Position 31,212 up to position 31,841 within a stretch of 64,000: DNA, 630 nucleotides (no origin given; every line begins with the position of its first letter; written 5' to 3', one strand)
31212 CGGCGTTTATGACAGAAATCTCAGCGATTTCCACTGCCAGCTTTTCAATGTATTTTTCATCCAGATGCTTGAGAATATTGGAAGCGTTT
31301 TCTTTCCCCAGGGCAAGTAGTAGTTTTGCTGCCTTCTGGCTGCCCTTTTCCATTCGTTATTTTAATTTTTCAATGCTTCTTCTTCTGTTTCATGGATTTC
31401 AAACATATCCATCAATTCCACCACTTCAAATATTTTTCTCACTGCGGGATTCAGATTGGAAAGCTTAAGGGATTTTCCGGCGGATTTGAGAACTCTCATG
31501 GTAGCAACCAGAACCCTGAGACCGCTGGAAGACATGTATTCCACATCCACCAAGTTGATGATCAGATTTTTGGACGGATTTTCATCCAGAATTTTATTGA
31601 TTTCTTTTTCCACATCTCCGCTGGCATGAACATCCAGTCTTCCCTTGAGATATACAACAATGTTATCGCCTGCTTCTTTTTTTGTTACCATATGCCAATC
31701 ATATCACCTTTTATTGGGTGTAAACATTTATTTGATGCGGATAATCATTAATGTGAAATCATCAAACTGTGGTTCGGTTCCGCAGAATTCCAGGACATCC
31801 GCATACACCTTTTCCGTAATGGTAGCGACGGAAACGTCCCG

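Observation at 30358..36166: Partner-switching module (tandem-GAF PP2C phosphatase plus STAS antagonist) embedded between fliD and an isolated fliG paralogue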

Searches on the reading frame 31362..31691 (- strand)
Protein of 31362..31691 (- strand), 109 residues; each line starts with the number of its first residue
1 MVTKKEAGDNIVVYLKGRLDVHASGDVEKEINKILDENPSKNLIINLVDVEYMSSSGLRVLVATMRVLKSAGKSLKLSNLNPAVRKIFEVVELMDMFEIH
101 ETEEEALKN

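Call 3: search_protein_families(library=pfam, proteins=[window:31362-31691:-], max_evalue=0.01)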
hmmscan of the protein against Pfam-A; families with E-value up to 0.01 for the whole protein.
window:31362-31691:- (109 aa): 2 families
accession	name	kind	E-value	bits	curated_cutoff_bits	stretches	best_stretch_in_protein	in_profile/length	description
PF01740.26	STAS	-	8.4e-22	77.4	22.6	1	4-106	4-106/106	STAS domain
PF13466.11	STAS_2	-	2.2e-10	41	29.2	1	15-92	3-78/80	STAS domain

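Call 21: find_related_loci(query=A1, collection=genome_contigs, flank=10000)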
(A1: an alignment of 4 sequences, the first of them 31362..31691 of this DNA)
Query A1 (109 aa) in genome_contigs; peptide patterns used: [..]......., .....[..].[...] (x = any residue, [..] = any of these).
280 stretches matched a pattern; 152 encode a relative of the query (tblastn E <= 1e-3); the best 80 are kept; 80 distinct loci.
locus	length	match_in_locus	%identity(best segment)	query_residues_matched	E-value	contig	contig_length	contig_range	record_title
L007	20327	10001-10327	99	1-109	7e-67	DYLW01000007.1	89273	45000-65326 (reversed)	MAG TPA_asm: Leptospira biflexa isolate SulCav_AS07-7_3_45_27 SulCav_AS07_7_171_length_89273_cov_14_557500, whole genome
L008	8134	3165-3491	71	1-109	4e-50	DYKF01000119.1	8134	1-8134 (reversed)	MAG TPA_asm: Caldithrix sp. isolate SulCav_AS07-7_2_46_39 SulCav_AS07_7_8451_length_8134_cov_20_294467, whole genome sho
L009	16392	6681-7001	70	1-107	4e-47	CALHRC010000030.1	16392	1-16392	MAG: uncultured bacterium isolate N1_Bin_METABAT__159_1 genome assembly, contig: c_000000360821, whole genome shotgun se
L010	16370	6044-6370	69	1-109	2e-46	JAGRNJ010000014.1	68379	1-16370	MAG: Leptospiraceae bacterium isolate HKST-UBA14 NODE_14_length_68379_cov_5.043908, whole genome shotgun sequence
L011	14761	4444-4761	69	3-109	8e-46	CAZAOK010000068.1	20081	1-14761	MAG TPA_asm: uncultured Leptospiraceae bacterium isolate SRP252850_co1_61 genome assembly, contig: NODE_4887_length_2008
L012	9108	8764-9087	67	1-109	6e-45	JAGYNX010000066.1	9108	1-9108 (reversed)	MAG: Spirochaetes bacterium isolate M55B154 66, whole genome shotgun sequence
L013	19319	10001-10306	71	9-109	2e-44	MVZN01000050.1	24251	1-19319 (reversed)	MAG: Spirochaetes bacterium ADurb.BinA120 BWY96_contig000050, whole genome shotgun sequence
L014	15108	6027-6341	66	5-109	2e-44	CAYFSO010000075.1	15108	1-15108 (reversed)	MAG TPA_asm: uncultured Leptospiraceae bacterium isolate ERP107533_co1_200 genome assembly, contig: NODE_3384_length_151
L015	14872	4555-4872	66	3-109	3e-44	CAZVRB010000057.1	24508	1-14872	MAG TPA_asm: uncultured Leptospiraceae bacterium isolate binchicken_co13_469 genome assembly, contig: NODE_2644_length_2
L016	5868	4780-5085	70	9-109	1e-43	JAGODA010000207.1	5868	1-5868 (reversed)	MAG: Spirochaetes bacterium isolate Go_SlDig_bin_136 Go_SlDig_45025_length_5868_cov_4.313012, whole genome shotgun seque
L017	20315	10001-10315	67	5-109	9e-44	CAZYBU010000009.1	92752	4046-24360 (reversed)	MAG TPA_asm: uncultured Leptospirales bacterium isolate SRP141376_co5_362 genome assembly, contig: NODE_448_length_92752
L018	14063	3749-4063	68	5-109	9e-44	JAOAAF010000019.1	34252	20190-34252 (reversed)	MAG: Spirochaetes bacterium isolate SKW14 NODE_17_2_edited, whole genome shotgun sequence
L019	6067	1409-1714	70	9-109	1e-43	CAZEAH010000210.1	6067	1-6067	MAG TPA_asm: uncultured Leptospirales bacterium isolate binchicken_co58_57 genome assembly, contig: NODE_10101_length_60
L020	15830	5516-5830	66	5-109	2e-43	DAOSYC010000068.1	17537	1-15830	MAG TPA_asm: Spirochaetota bacterium isolate AMR_MDS_2095 NODE_2052_length_17537_cov_7.961217, whole genome shotgun sequ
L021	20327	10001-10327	61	1-109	5e-43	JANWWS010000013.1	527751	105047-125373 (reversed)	MAG: Leptospiraceae bacterium isolate SKYG28 k141_775864, whole genome shotgun sequence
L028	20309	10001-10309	65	5-107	2e-42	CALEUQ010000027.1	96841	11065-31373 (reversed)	MAG: uncultured bacterium isolate R1_Bin_METABAT__127_1 genome assembly, contig: c_000000713149, whole genome shotgun se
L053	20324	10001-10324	61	1-108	1e-40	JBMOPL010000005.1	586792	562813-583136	MAG: Spirochaetota bacterium isolate Betzabe_MAG127 MAG127_5, whole genome shotgun sequence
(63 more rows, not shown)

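Call 28: search_protein_families(library=pfam, proteins=[L028:4099-5322:+, L028:5849-6169:+, L028:6202-7563:+, L028:7568-9382:+, L028:9383-9829:+, L028:9986-10324:+, L028:10324-12591:+, L028:12657-14201:+, L028:14201-15130:+, L028:3592-4080:+], max_evalue=0.0001)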
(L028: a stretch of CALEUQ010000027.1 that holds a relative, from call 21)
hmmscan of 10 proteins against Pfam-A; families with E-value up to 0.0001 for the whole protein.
L028:4099-5322:+ (407 aa): 1 family
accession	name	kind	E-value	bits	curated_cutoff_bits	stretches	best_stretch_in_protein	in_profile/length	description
PF06245.16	DUF1015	-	2.6e-99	332.7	25.8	1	4-318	1-324/325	Protein of unknown function (DUF1015)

L028:5849-6169:+ (106 aa): 0 families

L028:6202-7563:+ (453 aa): 19 families
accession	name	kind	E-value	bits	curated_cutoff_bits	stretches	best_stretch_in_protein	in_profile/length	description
PF07719.23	TPR_2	-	5.8e-30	101.3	27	1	175-205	4-34/34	Tetratricopeptide repeat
PF00515.34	TPR_1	-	4.7e-27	93.1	27.8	1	174-205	3-34/34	Tetratricopeptide repeat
PF13181.12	TPR_8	-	2.8e-23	80.5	25.7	0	174-205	3-34/34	Tetratricopeptide repeat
PF13432.12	TPR_16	-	5e-20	72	32.7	1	178-234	3-59/65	Tetratricopeptide repeat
PF13431.12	TPR_17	-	1.1e-16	60.1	24.4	0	195-226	2-33/34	Tetratricopeptide repeat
PF13414.12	TPR_11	-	1.4e-14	54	26.8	1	179-220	1-42/42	TPR repeat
PF13428.12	TPR_14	-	1.5e-13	50.4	23.5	0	175-213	4-42/44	Tetratricopeptide repeat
PF14559.12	TPR_19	-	2.5e-13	50.6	25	0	151-205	4-58/68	Tetratricopeptide repeat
PF13174.12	TPR_6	-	2.5e-12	47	26.3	0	174-204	2-32/33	Tetratricopeptide repeat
PF12895.13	ANAPC3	-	1e-11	45.4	27.2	0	201-260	18-76/82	Anaphase-promoting complex, cyclosome, subunit 3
PF04471.18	Mrr_cat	-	1.6e-11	44.7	21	1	339-450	7-115/115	Restriction endonuclease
PF13424.12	TPR_12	-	9.3e-11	42.2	30.1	0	175-233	6-65/77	Tetratricopeptide repeat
PF23914.1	TPR_CcmH_CycH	-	3.9e-09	37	42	0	175-221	53-99/158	Cytochrome c-type biogenesis protein H TPR domain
PF13371.12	TPR_9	-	8.4e-08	32.6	35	0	112-167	3-58/73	Tetratricopeptide repeat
PF25062.1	ARM_TT21_N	-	5.9e-07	29.9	40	0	182-270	3-92/222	Tetratricopeptide repeat protein 21 N-terminal ARM repeat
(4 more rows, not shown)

L028:7568-9382:+ (604 aa): 1 family
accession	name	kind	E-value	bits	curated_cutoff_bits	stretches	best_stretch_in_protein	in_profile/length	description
PF00027.35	cNMP_binding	-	2.4e-06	27.8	27.5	1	46-108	18-88/89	Cyclic nucleotide-binding domain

L028:9383-9829:+ (148 aa): 0 families

L028:9986-10324:+ (112 aa): 2 families
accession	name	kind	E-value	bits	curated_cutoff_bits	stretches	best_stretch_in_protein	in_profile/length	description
PF01740.26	STAS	-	1.2e-23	83.3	22.6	1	3-107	2-106/106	STAS domain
PF13466.11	STAS_2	-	9.2e-10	39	29.2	1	16-93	3-78/80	STAS domain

L028:10324-12591:+ (755 aa): 0 families

L028:12657-14201:+ (514 aa): 20 families
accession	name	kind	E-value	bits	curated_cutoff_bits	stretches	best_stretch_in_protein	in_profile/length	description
PF13432.12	TPR_16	-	4.9e-18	65.7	32.7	1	143-199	8-64/65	Tetratricopeptide repeat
PF07719.23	TPR_2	-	5.7e-18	63.9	27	0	61-88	3-30/34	Tetratricopeptide repeat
PF14559.12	TPR_19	-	2e-17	63.7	25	1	35-79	1-45/68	Tetratricopeptide repeat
PF13424.12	TPR_12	-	9.4e-17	61.4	30.1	2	243-296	9-64/77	Tetratricopeptide repeat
PF04471.18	Mrr_cat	-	1.9e-15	57.4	21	1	398-501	4-106/115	Restriction endonuclease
PF13428.12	TPR_14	-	2.5e-15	55.9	23.5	0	30-68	6-44/44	Tetratricopeptide repeat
PF00515.34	TPR_1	-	1.7e-11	43.9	27.8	0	167-198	2-33/34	Tetratricopeptide repeat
PF13174.12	TPR_6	-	3.2e-11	43.5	26.3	0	29-57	4-32/33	Tetratricopeptide repeat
PF13431.12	TPR_17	-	2.5e-10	40.2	24.4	0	48-79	2-33/34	Tetratricopeptide repeat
PF14561.12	TPR_20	-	4.9e-08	33.6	25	0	43-85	6-48/90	Tetratricopeptide repeat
PF13414.12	TPR_11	-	1.8e-07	31.2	26.8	0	34-73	3-42/42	TPR repeat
PF13181.12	TPR_8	-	1.9e-07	31.2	25.7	0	62-88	4-30/34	Tetratricopeptide repeat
PF12895.13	ANAPC3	-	2.9e-07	31.1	27.2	0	30-84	28-81/82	Anaphase-promoting complex, cyclosome, subunit 3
PF22722.2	NA-iREase1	-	9.2e-07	29.3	27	1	423-497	19-93/106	NACHT-associated inactive Restriction Endonuclease 1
PF23914.1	TPR_CcmH_CycH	-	1.2e-06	28.9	42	0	53-163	44-152/158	Cytochrome c-type biogenesis protein H TPR domain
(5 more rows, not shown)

L028:14201-15130:+ (309 aa): 1 family
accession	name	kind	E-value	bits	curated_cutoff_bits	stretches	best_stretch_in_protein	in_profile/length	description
PF02195.25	ParB_N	-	2e-06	28.2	26.3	1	8-82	3-79/95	ParB N-terminal domain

L028:3592-4080:+ (162 aa): 2 families
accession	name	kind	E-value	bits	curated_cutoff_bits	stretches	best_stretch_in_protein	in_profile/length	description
PF01272.25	GreA_GreB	-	9.8e-23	80.4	26.9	1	80-151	3-74/77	Transcription elongation factor, GreA/GreB, C-term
PF03449.20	GreA_GreB_N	-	2.6e-18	66.4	24.5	1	9-68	8-67/71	Transcription elongation factor, N-terminal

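Call 36: search_protein_families(library=ncbifam, proteins=[window:31362-31691:-, L053:10338-11357:+, L053:9568-9999:+, L028:10324-12591:+, L028:7568-9382:+, L028:9383-9829:+], max_evalue=0.001)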
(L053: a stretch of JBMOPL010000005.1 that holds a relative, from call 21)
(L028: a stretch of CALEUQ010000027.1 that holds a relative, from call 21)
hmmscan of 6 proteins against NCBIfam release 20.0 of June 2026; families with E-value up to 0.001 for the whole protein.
window:31362-31691:- (109 aa): 3 families
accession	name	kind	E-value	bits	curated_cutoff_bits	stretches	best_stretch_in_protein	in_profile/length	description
TIGR00377.1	ant_ant_sig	superfamily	1.9e-23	82.4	53.45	1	2-105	5-108/108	anti-sigma factor antagonist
TIGR02886.1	spore_II_AA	equivalog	8.7e-20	70.7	114.75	1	5-107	4-106/106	anti-sigma F factor antagonist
NF047705.1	slr1659_superfam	superfamily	0.00045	20.5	100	1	12-63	18-71/111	slr1659 superfamily regulator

L053:10338-11357:+ (339 aa): 2 families
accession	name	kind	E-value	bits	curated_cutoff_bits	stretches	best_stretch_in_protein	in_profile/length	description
TIGR00207.1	fliG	equivalog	3.9e-26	92.2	226.7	1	101-328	98-323/338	flagellar motor switch protein FliG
NF004260.2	PRK05686.2-1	equivalog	2.2e-09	36.9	550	1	121-289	124-289/316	flagellar motor switch protein FliG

L053:9568-9999:+ (143 aa): 3 families
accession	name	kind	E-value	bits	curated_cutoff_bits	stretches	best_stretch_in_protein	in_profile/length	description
NF003144.0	PRK04069.1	equivalog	2.4e-10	40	145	1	37-128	41-131/161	anti-sigma B factor RsbW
TIGR01924.1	rsbW_low_gc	equivalog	9.3e-09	34.9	155.05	1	35-126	39-129/159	anti-sigma B factor RsbW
NF041045.1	RsbA_anti_sig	subfamily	1.1e-05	24.9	210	1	9-127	185-289/303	anti-sigma factor RsbA family regulatory protein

L028:10324-12591:+ (755 aa): 0 families

L028:7568-9382:+ (604 aa): 0 families

L028:9383-9829:+ (148 aa): 0 families

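Call 77: search_solved_structures(query=window:31362-31691:-, max_evalue=0.001, show_alignments=2)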
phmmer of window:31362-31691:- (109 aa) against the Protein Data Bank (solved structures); distinct sequences matched with E-value up to 0.001: 12.
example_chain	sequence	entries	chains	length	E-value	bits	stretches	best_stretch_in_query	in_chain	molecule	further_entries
1auz_A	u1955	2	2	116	4.3e-12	49.5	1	11-107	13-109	SPOIIAA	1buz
1th8_B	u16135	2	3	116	5e-12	49.3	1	9-107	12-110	Anti-sigma F factor antagonist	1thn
1sbo_A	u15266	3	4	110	1.4e-11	47.9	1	6-106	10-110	Putative anti-sigma factor antagonist TM1442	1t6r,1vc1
1tid_B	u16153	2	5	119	1.5e-11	47.8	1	9-107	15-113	Anti-sigma F factor antagonist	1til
6m36_B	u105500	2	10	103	3.1e-11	46.7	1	5-100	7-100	Anti-sigma-B factor antagonist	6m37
1h4y_A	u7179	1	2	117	2.6e-08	37.4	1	9-107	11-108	ANTI-SIGMA F FACTOR ANTAGONIST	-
1h4x_A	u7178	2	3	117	6.9e-08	36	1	9-107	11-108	ANTI-SIGMA F FACTOR ANTAGONIST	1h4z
4hyl_A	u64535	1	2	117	6.7e-06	29.7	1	6-108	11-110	Stage II sporulation protein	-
4qtp_A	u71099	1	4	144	4e-05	27.2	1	9-107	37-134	Anti-sigma factor antagonist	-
8ih8_A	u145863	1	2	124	4.2e-05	27.1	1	11-105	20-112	Anti-sigma-F factor antagonist RsfB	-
7ch8_K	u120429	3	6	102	0.00022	24.8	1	14-100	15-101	STAS domain-containing protein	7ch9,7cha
5iww_D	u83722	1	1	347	0.00023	24.7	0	8-46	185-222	PLS9-PPR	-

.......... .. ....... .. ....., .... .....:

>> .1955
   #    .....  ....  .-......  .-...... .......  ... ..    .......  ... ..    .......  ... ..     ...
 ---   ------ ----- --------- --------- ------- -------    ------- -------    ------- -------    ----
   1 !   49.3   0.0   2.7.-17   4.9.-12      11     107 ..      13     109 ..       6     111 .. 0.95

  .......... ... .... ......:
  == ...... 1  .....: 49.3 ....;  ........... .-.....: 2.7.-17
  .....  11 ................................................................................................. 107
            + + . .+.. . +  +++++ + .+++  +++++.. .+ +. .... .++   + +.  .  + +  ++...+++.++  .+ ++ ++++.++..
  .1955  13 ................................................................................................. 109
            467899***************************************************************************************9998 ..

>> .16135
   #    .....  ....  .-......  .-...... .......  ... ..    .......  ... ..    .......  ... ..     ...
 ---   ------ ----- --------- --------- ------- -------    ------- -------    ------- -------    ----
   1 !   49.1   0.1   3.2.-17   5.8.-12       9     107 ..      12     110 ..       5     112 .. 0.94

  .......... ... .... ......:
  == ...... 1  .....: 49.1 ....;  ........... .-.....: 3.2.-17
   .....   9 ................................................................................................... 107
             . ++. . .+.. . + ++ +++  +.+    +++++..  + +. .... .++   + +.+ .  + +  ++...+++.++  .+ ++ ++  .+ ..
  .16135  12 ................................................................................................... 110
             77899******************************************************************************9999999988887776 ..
